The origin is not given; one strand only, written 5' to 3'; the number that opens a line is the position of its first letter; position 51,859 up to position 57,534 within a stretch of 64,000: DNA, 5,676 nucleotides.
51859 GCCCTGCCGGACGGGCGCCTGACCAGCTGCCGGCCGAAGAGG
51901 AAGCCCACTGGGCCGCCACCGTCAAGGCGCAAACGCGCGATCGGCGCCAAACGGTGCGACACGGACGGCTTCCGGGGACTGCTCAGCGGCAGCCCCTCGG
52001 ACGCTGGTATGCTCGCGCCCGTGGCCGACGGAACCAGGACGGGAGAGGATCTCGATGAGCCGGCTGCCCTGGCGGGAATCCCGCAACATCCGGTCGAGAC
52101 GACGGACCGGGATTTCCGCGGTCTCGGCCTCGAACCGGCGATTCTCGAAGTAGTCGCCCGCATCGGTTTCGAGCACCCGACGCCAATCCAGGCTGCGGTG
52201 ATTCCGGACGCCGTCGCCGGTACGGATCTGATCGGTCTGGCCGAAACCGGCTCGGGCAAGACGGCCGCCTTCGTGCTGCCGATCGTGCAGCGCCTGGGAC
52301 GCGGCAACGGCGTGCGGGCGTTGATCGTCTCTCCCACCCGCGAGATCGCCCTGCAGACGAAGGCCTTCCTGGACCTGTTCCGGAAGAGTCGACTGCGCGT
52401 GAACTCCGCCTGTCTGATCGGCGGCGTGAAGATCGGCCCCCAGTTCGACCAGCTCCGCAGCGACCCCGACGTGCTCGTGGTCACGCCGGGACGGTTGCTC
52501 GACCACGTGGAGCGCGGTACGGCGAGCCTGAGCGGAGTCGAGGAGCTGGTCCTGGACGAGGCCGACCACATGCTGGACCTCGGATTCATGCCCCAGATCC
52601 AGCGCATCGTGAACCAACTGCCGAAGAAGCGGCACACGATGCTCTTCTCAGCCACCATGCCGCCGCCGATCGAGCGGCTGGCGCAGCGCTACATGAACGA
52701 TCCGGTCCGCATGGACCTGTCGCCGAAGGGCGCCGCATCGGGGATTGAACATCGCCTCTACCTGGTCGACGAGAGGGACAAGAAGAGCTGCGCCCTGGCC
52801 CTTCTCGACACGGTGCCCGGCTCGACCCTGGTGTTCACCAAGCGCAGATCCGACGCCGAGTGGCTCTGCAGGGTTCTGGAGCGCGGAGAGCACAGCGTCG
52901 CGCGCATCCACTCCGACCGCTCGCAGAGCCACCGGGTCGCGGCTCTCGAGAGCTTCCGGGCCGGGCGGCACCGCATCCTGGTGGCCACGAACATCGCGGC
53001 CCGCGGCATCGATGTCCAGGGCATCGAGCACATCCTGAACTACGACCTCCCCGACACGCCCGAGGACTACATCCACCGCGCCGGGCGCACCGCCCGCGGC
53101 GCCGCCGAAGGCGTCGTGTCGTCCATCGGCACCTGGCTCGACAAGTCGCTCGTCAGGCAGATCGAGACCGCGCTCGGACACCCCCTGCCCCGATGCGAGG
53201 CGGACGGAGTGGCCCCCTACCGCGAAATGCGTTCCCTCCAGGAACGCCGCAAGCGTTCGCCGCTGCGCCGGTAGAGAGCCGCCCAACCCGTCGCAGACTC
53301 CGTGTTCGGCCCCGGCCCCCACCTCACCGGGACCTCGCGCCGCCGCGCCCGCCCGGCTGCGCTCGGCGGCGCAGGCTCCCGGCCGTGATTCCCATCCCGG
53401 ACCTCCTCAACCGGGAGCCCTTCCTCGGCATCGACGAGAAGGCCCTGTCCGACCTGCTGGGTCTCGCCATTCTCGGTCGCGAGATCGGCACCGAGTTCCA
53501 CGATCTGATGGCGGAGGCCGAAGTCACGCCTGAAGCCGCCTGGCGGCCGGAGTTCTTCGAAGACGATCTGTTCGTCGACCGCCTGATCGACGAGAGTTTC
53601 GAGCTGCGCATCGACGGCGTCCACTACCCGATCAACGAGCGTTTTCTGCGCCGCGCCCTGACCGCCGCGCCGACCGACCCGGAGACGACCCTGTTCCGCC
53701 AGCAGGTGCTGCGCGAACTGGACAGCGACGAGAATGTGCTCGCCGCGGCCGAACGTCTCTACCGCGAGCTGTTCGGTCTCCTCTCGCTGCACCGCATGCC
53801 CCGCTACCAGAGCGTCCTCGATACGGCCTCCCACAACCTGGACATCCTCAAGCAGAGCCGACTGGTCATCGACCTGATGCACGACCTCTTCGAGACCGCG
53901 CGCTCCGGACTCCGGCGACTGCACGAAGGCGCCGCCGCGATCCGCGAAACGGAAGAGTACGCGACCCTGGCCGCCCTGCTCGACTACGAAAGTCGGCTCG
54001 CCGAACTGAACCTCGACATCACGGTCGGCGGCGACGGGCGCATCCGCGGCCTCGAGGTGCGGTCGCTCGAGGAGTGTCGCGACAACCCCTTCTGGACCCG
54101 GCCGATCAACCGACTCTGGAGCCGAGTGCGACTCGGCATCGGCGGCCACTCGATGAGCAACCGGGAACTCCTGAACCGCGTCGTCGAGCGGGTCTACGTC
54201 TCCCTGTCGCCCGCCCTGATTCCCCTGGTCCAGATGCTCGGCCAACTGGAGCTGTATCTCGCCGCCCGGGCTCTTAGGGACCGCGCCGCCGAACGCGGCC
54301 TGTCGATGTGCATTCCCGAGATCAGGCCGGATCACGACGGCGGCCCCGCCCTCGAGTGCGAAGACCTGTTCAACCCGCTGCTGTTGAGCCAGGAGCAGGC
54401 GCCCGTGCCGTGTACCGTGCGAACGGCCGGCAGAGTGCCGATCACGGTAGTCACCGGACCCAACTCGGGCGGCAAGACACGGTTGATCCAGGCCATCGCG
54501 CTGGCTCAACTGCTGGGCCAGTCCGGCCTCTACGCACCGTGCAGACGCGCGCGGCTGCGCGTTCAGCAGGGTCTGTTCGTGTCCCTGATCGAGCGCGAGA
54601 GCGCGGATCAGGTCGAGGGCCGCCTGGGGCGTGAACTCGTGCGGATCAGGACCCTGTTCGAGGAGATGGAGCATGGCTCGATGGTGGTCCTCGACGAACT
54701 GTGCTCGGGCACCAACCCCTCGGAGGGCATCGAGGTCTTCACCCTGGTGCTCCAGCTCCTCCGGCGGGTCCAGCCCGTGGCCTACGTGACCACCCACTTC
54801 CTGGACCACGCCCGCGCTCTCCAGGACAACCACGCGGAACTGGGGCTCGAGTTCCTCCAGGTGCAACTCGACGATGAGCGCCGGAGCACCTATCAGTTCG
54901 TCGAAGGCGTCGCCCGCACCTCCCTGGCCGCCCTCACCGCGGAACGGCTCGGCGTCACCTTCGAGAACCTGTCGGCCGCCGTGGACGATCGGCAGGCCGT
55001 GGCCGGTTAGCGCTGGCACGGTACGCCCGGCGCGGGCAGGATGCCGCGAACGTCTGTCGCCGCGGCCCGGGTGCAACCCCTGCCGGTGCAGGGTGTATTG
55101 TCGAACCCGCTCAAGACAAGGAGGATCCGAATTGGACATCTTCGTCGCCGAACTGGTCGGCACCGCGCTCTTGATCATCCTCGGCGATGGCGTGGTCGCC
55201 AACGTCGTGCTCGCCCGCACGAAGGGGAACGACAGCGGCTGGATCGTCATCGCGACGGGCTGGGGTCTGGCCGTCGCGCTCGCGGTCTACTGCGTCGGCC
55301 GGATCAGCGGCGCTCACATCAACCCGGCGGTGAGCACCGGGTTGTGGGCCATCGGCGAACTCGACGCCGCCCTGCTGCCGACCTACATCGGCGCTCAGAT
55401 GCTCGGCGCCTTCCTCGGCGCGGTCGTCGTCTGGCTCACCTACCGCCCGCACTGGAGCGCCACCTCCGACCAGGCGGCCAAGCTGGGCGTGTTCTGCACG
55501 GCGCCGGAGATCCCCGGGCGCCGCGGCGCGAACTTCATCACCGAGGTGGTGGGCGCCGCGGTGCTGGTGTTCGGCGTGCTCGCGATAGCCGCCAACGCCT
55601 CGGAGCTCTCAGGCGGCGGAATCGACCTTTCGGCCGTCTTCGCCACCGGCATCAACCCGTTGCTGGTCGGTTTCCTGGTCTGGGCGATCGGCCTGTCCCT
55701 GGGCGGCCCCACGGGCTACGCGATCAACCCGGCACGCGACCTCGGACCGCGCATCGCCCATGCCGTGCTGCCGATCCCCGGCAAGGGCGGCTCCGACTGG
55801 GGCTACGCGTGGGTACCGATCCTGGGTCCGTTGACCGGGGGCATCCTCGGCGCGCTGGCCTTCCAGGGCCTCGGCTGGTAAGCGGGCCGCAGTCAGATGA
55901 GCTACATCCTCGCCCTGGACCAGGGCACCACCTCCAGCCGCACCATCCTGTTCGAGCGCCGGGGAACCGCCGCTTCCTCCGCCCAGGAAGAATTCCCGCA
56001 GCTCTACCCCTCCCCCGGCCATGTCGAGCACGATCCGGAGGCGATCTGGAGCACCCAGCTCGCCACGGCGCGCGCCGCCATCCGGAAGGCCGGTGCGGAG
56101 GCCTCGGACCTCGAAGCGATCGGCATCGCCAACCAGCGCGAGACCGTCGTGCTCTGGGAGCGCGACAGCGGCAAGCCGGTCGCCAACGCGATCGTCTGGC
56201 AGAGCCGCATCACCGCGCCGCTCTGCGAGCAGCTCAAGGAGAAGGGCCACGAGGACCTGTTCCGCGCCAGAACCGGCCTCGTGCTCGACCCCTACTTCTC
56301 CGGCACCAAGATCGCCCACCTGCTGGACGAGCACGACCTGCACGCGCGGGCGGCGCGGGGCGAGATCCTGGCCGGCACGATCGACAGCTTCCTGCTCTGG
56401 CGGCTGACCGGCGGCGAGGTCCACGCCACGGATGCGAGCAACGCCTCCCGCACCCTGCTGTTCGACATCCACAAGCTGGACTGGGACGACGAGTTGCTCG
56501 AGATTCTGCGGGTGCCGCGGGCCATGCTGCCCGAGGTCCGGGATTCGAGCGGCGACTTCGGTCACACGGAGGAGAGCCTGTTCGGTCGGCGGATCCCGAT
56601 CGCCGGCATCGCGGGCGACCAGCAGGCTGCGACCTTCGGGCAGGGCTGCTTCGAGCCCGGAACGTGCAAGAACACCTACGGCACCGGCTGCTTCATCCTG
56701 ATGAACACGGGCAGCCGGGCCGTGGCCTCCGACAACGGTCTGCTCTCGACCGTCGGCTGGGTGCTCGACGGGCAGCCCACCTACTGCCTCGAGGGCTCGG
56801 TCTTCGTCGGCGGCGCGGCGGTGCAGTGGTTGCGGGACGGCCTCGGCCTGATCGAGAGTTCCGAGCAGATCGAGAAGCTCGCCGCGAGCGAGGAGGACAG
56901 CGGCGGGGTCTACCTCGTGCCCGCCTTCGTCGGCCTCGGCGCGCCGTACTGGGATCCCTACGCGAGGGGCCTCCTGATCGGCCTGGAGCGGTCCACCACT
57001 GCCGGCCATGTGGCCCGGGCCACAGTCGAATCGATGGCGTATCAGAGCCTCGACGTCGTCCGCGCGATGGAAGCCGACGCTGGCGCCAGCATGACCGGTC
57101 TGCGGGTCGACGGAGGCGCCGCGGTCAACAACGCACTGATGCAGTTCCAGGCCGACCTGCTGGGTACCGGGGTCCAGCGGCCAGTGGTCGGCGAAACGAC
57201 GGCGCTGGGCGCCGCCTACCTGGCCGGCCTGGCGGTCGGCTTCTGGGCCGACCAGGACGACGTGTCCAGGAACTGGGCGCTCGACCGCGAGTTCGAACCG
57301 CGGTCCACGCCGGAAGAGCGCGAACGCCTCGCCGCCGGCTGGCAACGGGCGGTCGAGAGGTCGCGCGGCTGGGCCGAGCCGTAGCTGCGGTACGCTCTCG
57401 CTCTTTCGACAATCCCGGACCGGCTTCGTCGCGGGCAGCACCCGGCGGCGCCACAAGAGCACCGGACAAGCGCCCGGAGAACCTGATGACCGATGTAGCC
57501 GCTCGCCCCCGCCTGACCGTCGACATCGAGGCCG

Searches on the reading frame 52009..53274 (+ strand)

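Call 56: search_protein_families(library=pfam, proteins=[window:52009-53274:+], max_evalue=0.00001)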
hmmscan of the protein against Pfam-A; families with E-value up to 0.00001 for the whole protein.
window:52009-53274:+ (421 aa): 2 families
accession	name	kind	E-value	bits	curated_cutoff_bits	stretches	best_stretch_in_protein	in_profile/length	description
PF00270.35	DEAD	-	4.4e-44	150.6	26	1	58-223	1-166/167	DEAD/DEAH box helicase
PF00271.37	Helicase_C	-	1.4e-29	103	23.5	1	267-363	12-108/110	Helicase conserved C-terminal domain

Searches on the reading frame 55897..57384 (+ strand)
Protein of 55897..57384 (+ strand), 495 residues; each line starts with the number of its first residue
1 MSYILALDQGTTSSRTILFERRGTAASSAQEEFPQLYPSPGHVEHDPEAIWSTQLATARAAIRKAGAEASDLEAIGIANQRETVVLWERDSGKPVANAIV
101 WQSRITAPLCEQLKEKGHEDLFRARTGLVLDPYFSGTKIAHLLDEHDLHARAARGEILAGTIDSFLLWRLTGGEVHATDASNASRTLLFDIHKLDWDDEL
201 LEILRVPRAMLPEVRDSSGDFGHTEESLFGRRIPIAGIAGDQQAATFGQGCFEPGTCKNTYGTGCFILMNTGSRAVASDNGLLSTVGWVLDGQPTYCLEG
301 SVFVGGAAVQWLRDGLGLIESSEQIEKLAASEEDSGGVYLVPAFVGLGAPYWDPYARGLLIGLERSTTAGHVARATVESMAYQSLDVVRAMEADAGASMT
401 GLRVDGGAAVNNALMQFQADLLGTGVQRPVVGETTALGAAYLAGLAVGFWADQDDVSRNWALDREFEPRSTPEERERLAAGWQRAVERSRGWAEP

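Call 56: search_protein_families(library=pfam, proteins=[window:55897-57384:+], max_evalue=0.00001)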
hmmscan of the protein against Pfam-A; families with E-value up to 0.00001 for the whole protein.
window:55897-57384:+ (495 aa): 2 families
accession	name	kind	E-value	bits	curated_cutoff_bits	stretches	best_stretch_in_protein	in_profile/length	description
PF00370.27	FGGY_N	-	8.8e-69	232.2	28.8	1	3-248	1-245/245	FGGY family of carbohydrate kinases, N-terminal domain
PF02782.22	FGGY_C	-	5.6e-42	144.2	27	1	258-446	2-197/198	FGGY family of carbohydrate kinases, C-terminal domain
